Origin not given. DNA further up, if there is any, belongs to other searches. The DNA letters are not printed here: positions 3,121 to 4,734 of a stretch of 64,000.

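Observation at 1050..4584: ydjGHI-like SPFH / zinc-ribbon / TPM operon without pspA, rearranged and fused to an MGMT-domain gene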

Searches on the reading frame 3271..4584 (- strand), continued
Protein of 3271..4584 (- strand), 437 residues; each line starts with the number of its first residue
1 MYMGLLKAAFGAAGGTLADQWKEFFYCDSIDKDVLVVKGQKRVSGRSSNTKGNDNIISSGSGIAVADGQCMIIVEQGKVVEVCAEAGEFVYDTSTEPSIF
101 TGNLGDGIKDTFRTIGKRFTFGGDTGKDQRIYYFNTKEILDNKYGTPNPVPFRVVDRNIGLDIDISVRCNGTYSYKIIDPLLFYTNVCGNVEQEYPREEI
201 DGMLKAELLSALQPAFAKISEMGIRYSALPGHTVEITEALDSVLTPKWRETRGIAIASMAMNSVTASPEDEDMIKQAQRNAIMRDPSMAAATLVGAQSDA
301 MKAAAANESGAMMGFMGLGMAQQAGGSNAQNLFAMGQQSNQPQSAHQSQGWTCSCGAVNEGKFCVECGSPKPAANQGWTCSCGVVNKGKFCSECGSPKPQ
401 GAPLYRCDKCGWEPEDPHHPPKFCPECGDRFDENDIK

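Call 25: search_protein_families(library=padloc, proteins=[window:3271-4578:-], max_evalue=0.01)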
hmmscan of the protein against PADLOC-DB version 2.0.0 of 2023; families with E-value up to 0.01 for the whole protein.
window:3271-4578:- (435 aa): 0 families

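Call 27: search_solved_structures(query=window:3271-4578:-, max_evalue=0.01)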
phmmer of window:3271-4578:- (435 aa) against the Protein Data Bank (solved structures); distinct sequences matched with E-value up to 0.01: 0.

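Call 28: list_cluster_members(proteins=[window:3271-4578:-, window:2182-3261:-, window:1375-2169:-, window:1050-1364:-, window:1050-1424:-, window:5129-5743:-])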
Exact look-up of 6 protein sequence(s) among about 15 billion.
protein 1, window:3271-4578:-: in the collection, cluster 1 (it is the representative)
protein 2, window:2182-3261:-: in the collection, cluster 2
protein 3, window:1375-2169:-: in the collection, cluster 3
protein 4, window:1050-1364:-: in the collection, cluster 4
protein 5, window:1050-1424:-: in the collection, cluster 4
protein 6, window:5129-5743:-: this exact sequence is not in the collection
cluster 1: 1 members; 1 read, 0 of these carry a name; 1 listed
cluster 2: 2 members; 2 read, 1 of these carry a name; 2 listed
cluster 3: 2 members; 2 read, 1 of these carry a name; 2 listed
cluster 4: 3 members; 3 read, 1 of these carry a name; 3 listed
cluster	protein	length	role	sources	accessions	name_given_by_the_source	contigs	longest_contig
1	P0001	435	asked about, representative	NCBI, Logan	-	-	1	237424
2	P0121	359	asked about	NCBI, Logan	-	-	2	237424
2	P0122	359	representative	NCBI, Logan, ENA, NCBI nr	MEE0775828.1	MAG: hypothetical protein U0M15_02055 [Bacillota bacterium] | hypothetical protein [Bacillota bacterium]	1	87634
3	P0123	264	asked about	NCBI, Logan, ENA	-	-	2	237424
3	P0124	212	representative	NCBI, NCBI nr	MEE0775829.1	MAG: TPM domain-containing protein, partial [Bacillota bacterium] | TPM domain-containing protein [Bacillota bacterium]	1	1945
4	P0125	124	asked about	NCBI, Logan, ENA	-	-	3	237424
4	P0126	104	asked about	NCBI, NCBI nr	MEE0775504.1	MAG: MGMT family protein [Bacillota bacterium] | MGMT family protein [Bacillota bacterium]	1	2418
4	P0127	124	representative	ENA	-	-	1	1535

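Call 29: find_encoding_contigs(protein=P0044, flank=6000, max_places=2)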
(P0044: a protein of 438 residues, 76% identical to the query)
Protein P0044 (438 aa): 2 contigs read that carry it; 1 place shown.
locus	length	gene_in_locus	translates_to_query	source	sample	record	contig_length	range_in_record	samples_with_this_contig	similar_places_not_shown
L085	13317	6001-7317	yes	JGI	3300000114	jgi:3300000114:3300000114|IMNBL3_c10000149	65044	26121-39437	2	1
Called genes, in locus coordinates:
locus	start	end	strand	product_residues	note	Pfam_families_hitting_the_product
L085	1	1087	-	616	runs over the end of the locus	PF13727:CoA_binding_3 (weak), PF03435:Sacchrp_dh_NADP (faint), PF01073:3Beta_HSD, PF01370:Epimerase, PF02719:Polysacc_synt_2, PF04321:RmlD_sub_bind, PF16363:GDP_Man_Dehyd, PF07993:NAD_binding_4 (weak)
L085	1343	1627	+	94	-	PF00166:Cpn10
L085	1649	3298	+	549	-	PF00118:Cpn60_TCP1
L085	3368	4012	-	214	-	PF01841:Transglut_core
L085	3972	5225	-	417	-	PF14691:Fer4_20, PF00070:Pyr_redox (faint), PF01946:Thi4 (faint), PF01266:DAO (faint), PF03807:F420_oxidored (faint), PF07992:Pyr_redox_2, PF13450:NAD_binding_8, PF13738:Pyr_redox_3 (weak)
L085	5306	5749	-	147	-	PF00293:NUDIX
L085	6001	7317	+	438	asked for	PF13421:Band_7_1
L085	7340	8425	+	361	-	PF07295:DUF1451 (faint)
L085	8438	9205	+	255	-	PF04536:TPM_phosphatase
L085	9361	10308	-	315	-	PF01545:Cation_efflux, PF16916:ZT_dimer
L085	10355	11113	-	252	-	PF01183:Glyco_hydro_25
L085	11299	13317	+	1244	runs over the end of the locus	PF18072:FGAR-AT_linker (weak), PF00586:AIRS (faint), PF02769:AIRS_C, PF13507:GATase_5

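Call 30: find_encoding_contigs(protein=P0026, flank=6000, max_places=2)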
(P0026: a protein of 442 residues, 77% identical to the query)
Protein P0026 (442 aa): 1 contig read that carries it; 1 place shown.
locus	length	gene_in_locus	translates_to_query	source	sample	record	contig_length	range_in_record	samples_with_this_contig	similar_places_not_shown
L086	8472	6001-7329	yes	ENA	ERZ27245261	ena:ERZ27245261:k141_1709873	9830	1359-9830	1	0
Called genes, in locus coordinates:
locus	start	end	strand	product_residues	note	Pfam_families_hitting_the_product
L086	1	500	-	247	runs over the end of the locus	PF01048:PNP_UDP_1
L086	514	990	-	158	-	PF02590:SPOUT_MTase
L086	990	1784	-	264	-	PF00753:Lactamase_B, PF23023:Anti-Pycsar_Apyc1, PF12706:Lactamase_B_2, PF16661:Lactamase_B_6 (weak)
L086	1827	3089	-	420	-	PF00275:EPSP_synthase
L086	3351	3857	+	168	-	PF19502:DUF6036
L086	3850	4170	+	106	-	-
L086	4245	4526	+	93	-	PF02604:PhdYeFM_antitox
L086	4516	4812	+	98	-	PF05016:ParE_toxin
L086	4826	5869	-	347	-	PF07454:SpoIIP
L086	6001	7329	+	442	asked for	PF13421:Band_7_1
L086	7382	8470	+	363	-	?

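Call 31: find_encoding_contigs(protein=P0003, flank=6000, max_places=2)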
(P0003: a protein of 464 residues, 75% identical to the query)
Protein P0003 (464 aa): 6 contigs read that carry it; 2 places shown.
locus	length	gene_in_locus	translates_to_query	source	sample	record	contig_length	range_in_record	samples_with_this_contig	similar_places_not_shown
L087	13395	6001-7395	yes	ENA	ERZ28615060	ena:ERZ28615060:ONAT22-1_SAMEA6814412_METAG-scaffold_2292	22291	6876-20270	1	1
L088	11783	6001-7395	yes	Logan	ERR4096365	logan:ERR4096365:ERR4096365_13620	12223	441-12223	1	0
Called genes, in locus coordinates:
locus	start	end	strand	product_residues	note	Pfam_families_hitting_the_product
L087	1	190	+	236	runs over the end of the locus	PF12847:Methyltransf_18, PF04816:TrmK, PF13649:Methyltransf_25 (faint)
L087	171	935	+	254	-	PF01784:DUF34_NIF3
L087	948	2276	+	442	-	PF03729:DUF308 (faint)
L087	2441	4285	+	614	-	PF07581:Glug (faint)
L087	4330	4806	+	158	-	-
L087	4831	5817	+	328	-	PF22842:Pel9A-like_beta_helix (weak), PF12708:Pect-lyase_RHGA_epim (faint)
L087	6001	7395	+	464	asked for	PF13421:Band_7_1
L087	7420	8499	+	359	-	-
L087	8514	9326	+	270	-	PF04536:TPM_phosphatase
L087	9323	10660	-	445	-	PF01554:MatE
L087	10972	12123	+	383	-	PF00654:Voltage_CLC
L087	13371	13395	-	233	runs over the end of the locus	PF00912:Transgly, PF10925:DUF2680 (faint)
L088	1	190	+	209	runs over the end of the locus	?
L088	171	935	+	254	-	PF01784:DUF34_NIF3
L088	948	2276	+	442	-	PF03729:DUF308 (faint)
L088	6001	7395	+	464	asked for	PF13421:Band_7_1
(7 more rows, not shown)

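Call 49: search_dna_similar(query=window:3271-4578:-, collection=plasmids, mode=protein, max_rows=25, rows=spread)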
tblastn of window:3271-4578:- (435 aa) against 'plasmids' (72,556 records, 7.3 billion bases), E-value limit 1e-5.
Records with a match: 146; places in all: 146; records where one place covers at least 80% of the query: 2.
Best place of each record, by identity: <60% 146.
By first word of the organism name: Ralstonia 133; Paracoccus 5; Burkholderia 3; Monoglobus 1; Enterococcus 1; Gemmatirosa 1; Comamonas 1; Pseudorhodobacter 1.
By predicted mobility (MOB-suite, as given by PLSDB): mobilizable 104; non-mobilizable 39; conjugative 3.
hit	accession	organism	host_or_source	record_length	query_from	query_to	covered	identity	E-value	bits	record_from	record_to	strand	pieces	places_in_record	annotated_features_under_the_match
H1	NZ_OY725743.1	Monoglobus pectinilyticus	-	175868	17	431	95%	34.6%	1e-77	270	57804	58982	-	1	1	SPFH domain-containing protein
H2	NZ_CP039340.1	Ralstonia pseudosolanacearum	-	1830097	51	267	50%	26.1%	1e-13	81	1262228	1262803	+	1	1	none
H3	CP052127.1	Ralstonia solanacearum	tomato,cell culture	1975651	51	267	50%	26.1%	4e-13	79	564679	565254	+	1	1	hypothetical protein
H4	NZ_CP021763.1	Ralstonia pseudosolanacearum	Solanum lycopersicum,Tomato with ...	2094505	51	267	50%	26.1%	4e-13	79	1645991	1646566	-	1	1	none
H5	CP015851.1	Ralstonia solanacearum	Rhizoma kaempferiae,cell culture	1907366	51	267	50%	26.1%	4e-13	79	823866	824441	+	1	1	membrane protein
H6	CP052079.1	Ralstonia solanacearum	tomato,cell culture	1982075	51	267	50%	26.1%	4e-13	79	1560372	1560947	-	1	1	none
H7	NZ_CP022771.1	Ralstonia solanacearum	Solanum tuberosum,single cell,Potato ...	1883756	51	267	50%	26.1%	5e-13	79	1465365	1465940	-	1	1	none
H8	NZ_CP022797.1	Ralstonia solanacearum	Solanum tuberosum,single cell,Potato ...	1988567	51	267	50%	26.1%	5e-13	79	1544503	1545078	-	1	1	none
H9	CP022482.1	Ralstonia solanacearum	peanut,cell culture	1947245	51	267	50%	26.1%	7e-13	79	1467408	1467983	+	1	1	hypothetical protein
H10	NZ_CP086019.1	Ralstonia sp. RS642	sunflower,cell culture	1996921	51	267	50%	26.1%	7e-13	79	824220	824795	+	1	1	none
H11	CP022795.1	Ralstonia solanacearum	Solanum tuberosum,single cell,Potato ...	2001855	51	267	50%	26.1%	7e-13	79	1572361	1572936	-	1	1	hypothetical protein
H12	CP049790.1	Ralstonia solanacearum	whole organism,isolated from the ...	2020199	51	267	50%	26.1%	7e-13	79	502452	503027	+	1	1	hypothetical protein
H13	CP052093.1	Ralstonia solanacearum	tomato,cell culture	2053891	51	267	50%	26.1%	7e-13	79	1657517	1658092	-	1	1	none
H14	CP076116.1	Ralstonia solanacearum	cell culture,wilting pepper (C. annuum) ...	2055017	51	267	50%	26.1%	7e-13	79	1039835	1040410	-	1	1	SPFH domain-containing protein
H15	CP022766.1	Ralstonia solanacearum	Solanum tuberosum,single cell,Potato ...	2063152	51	267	50%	26.1%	7e-13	79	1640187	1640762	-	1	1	hypothetical protein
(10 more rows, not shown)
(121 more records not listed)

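Call 50: search_dna_similar(query=window:3271-4578:-, collection=phages, mode=protein, max_rows=15)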
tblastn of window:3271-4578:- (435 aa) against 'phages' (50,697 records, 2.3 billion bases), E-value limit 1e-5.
Records with a match: 10; places in all: 10; records where one place covers at least 80% of the query: 7.
Best place of each record, by identity: 60-80% 1; <60% 9.
By first word of the organism name: Bacteriophage 7; Listeria 2; Enterococcus 1.
By host as written in the record: - 7; Listeria monocytogenes 2; Enterococcus faecalis 1.
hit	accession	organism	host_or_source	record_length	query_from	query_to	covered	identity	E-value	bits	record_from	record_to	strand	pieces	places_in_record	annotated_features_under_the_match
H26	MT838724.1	Bacteriophage sp.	human fecal samples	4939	17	434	96%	63.9%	0e+0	568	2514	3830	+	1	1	record has no annotation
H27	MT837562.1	Bacteriophage sp.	human fecal samples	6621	17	426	94%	35.8%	3e-62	223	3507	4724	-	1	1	record has no annotation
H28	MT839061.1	Bacteriophage sp.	human fecal samples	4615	17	426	94%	34.1%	1e-53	198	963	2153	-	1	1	record has no annotation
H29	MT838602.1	Bacteriophage sp.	human fecal samples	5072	17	396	87%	35.9%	4e-64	228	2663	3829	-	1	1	record has no annotation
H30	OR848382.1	Listeria phage LM 4-14-1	Listeria monocytogenes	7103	17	429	95%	32.9%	2e-56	206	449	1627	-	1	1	record has no annotation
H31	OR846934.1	Listeria phage LM 4-11-1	Listeria monocytogenes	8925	17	429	95%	32.9%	2e-56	206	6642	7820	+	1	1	record has no annotation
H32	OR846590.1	Enterococcus phage Efs 1-1-1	Enterococcus faecalis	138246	17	429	95%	32.2%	1e-55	204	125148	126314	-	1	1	record has no annotation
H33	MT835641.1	Bacteriophage sp.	human fecal samples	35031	17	304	66%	28.2%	3e-22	105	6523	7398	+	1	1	record has no annotation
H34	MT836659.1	Bacteriophage sp.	human fecal samples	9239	17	280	61%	26.9%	5e-19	96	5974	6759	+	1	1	record has no annotation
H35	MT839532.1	Bacteriophage sp.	human fecal samples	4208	55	281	52%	27.2%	4e-7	58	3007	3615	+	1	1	record has no annotation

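Call 51: search_protein_families(library=pfam, proteins=[L028:5935-6660:+, L068:4292-4858:+, L023:6258-6935:+, L037:4888-5604:+, L053:6139-6837:+, L066:6207-6971:+, L066:7036-7731:+, L060:8869-9648:+, L060:9670-10338:+, L017:11938-12690:+], max_evalue=0.001)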
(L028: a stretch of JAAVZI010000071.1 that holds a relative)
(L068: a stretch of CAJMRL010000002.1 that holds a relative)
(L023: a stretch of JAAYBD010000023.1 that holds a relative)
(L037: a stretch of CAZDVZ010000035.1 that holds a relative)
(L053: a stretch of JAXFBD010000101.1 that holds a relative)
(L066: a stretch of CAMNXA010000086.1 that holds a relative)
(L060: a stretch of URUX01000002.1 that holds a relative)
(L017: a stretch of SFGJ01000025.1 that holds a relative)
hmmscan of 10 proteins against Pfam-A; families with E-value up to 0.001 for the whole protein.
L028:5935-6660:+ (241 aa): 0 families

L068:4292-4858:+ (188 aa): 1 family
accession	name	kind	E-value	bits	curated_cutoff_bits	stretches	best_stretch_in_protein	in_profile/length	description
PF02659.21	Mntp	-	8.9e-51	172.1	24.4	1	31-179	2-152/152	Putative manganese efflux pump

L023:6258-6935:+ (225 aa): 1 family
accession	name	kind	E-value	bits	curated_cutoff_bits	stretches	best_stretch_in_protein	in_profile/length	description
PF01987.23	AIM24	-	7e-74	248.4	25.7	1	3-207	1-204/205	Mitochondrial biogenesis AIM24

L037:4888-5604:+ (238 aa): 1 family
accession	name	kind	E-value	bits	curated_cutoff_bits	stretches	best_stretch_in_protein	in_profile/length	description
PF00160.26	Pro_isomerase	-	5.3e-44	150.7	21.7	1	52-210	2-158/159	Cyclophilin type peptidyl-prolyl cis-trans isomerase/CLD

L053:6139-6837:+ (232 aa): 2 families
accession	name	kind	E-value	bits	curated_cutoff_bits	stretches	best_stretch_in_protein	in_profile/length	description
PF00072.30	Response_reg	-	2.7e-30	105.2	30.2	1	6-115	1-111/111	Response regulator receiver domain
PF00486.34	Trans_reg_C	-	4.8e-22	78.3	26.2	1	153-228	2-77/77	Transcriptional regulatory protein, C terminal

L066:6207-6971:+ (254 aa): 2 families
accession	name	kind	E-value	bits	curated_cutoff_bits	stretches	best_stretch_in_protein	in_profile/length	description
PF14471.11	DUF4428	-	3e-08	33.8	27.8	1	5-42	1-37/51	Domain of unknown function (DUF4428)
PF10955.13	Fin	-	0.0007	20.2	23.7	0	26-64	5-43/76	Anti-sigma-F factor Fin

L066:7036-7731:+ (231 aa): 0 families

L060:8869-9648:+ (259 aa): 1 family
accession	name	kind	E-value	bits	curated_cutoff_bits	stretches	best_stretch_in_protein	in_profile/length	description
PF14471.11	DUF4428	-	6.2e-09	36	27.8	1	10-49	1-39/51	Domain of unknown function (DUF4428)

L060:9670-10338:+ (222 aa): 0 families

L017:11938-12690:+ (250 aa): 0 families

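Call 70: predict_structure(alignment_id=A4)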
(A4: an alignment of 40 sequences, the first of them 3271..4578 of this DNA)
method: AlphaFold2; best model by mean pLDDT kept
length: 435 residues; sequences in the alignment: 40
mean_pLDDT: 65.1   pTM: 0.49
mean pLDDT of the five models: 65.1, 64.9, 61.9, 61.5, 44.0
residues with pLDDT >= 90: 27; 70-90: 159; 50-70: 139; < 50: 110
segments of 3 or more residues with pLDDT < 50: 1-19, 43-51, 93-101, 286-347, 371-374
pLDDT, mean of each block of 10 residues (from residue 1): 34 37 67 78 41 59 78 67 66 46 56 52 61 87 85 72 86 87 78 87 90 84 75 89 89 90 82 75 48 44 43 43 37 33 40 67 63 56 63 59 66 68 75 64
secondary structure, 60 per line:
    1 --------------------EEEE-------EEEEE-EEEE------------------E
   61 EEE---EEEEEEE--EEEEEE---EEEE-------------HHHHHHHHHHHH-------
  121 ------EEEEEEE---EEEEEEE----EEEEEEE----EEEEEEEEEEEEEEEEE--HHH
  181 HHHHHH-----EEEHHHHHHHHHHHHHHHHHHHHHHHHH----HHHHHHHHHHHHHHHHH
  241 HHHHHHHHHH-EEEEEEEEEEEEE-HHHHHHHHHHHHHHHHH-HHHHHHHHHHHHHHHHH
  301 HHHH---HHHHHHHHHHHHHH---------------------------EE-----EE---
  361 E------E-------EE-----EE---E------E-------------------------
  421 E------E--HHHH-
elements in order: E21-24 E32-36 E38-41 E60-63 E67-73 E76-81 E85-88 H102-113 E127-133 E137-143 E148-154 E159-175 H178-186 E192-194 H195-219 H224-250 E252-264 H266-282 H284-304 H308-321 H431-434

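Call 72: fold_search(model_id=the predicted structure, library=pdb)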
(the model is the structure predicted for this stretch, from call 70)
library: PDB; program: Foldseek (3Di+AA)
matches with E <= 10: 263; with E <= 0.001: 37
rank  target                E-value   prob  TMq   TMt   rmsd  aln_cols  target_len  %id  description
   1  9z7u_B                2.5e-08  1.00  0.28  0.42  13.9       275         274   11  Human Stomatin - C8 Symmetry (released 2026-02-25)
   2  9z7u_C                3.8e-08  1.00  0.28  0.42  19.1       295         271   11  Human Stomatin - C8 Symmetry (released 2026-02-25)
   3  9oh9_A                4.5e-08  1.00  0.28  0.45  19.5       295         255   11  Human Stomatin Complex in Native Membrane Vesicles (released 2025-08-13)
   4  9oh9_B                5.7e-08  1.00  0.28  0.44  14.3       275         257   12  Human Stomatin Complex in Native Membrane Vesicles (released 2025-08-13)
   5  9o9z_A                7.2e-08  1.00  0.28  0.47  21.6       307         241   12  The human PHB1/2 complex (closed) (released 2025-10-22)
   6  8rrh_A                2.1e-07  1.00  0.26  0.39  23.2       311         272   13  The human prohibitin complex (released 2024-12-18)
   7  7vhq_G                9.2e-07  1.00  0.28  0.38  18.7       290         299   14  Structural insights into the membrane microdomain organization by SPFH family proteins (released 2022-01-19)
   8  9o9z_a                1.1e-06  1.00  0.28  0.44  19.4       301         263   13  The human PHB1/2 complex (closed) (released 2025-10-22)
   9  9paw_XB               5.7e-06  1.00  0.24  0.34  19.5       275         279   14  Cryo-EM structure of the engineered HflK/C variant stabilized in the closed conformation via disulfide bond crosslink (released 2026-03-04)
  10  7vhq_E                6.8e-06  1.00  0.26  0.40  14.0       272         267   11  Structural insights into the membrane microdomain organization by SPFH family proteins (released 2022-01-19)
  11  9cz2_XA               1.1e-05  1.00  0.29  0.42  12.9       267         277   11  Cryo-EM structure of a nautilus-like HflK/C assembly in complex with FtsH AAA protease (released 2024-11-13)
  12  9zd2_E                1.2e-05  1.00  0.26  0.54   5.5       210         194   11  C1 local refinement of aquaporin 1 bound to endogenous human stomatin (released 2026-02-25)
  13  9paw_XD               1.5e-05  1.00  0.24  0.34  19.5       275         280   14  Cryo-EM structure of the engineered HflK/C variant stabilized in the closed conformation via disulfide bond crosslink (released 2026-03-04)
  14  9paw_XX               1.8e-05  1.00  0.26  0.38  19.4       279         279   12  Cryo-EM structure of the engineered HflK/C variant stabilized in the closed conformation via disulfide bond crosslink (released 2026-03-04)
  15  9o9u_A                2.8e-05  1.00  0.25  0.34  15.2       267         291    9  The Erlin1/2 complex (released 2025-10-22)
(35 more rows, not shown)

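Call 77: search_protein_representatives(protein=window:3271-4578:-)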
Query: 435 residues. Proteins with E-value up to 0.001 (for the whole library): 4133; up to 1e-10: 2057; up to 1e-30: 713. The best 150 are listed.
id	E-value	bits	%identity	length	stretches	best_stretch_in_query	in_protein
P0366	4.2e-169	579.6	60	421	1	1-428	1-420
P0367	4.7e-164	563.0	56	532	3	2-356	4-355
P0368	7.2e-163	559.1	57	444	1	1-433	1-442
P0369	9.8e-153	525.7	59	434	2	1-397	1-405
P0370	3.5e-149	514.0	54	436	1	1-429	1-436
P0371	3.4e-147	507.4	66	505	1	1-346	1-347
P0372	6.3e-147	506.6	57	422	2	1-398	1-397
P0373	1.0e-146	505.8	53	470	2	1-401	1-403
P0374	8.1e-144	496.3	56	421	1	1-433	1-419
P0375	5.0e-139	480.5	72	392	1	1-286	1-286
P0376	1.6e-138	478.9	53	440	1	1-435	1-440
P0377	2.2e-135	468.5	53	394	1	1-396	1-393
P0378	3.4e-135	467.9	51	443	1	1-434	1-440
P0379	1.2e-134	466.1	49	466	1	7-433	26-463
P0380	9.7e-133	459.8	56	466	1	1-435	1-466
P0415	5.1e-108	378.3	54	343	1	5-327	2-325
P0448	2.0e-91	323.6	46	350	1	1-369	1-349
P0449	2.1e-91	323.6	44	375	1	1-397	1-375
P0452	8.3e-91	321.6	42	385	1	1-397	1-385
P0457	2.2e-89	316.9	45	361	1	1-370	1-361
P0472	4.2e-83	296.2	42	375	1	1-396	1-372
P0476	1.5e-81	291.1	47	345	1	1-319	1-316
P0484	1.5e-80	287.9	46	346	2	1-322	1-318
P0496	1.0e-76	275.2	40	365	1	1-333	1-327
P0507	3.4e-75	270.2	39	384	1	1-395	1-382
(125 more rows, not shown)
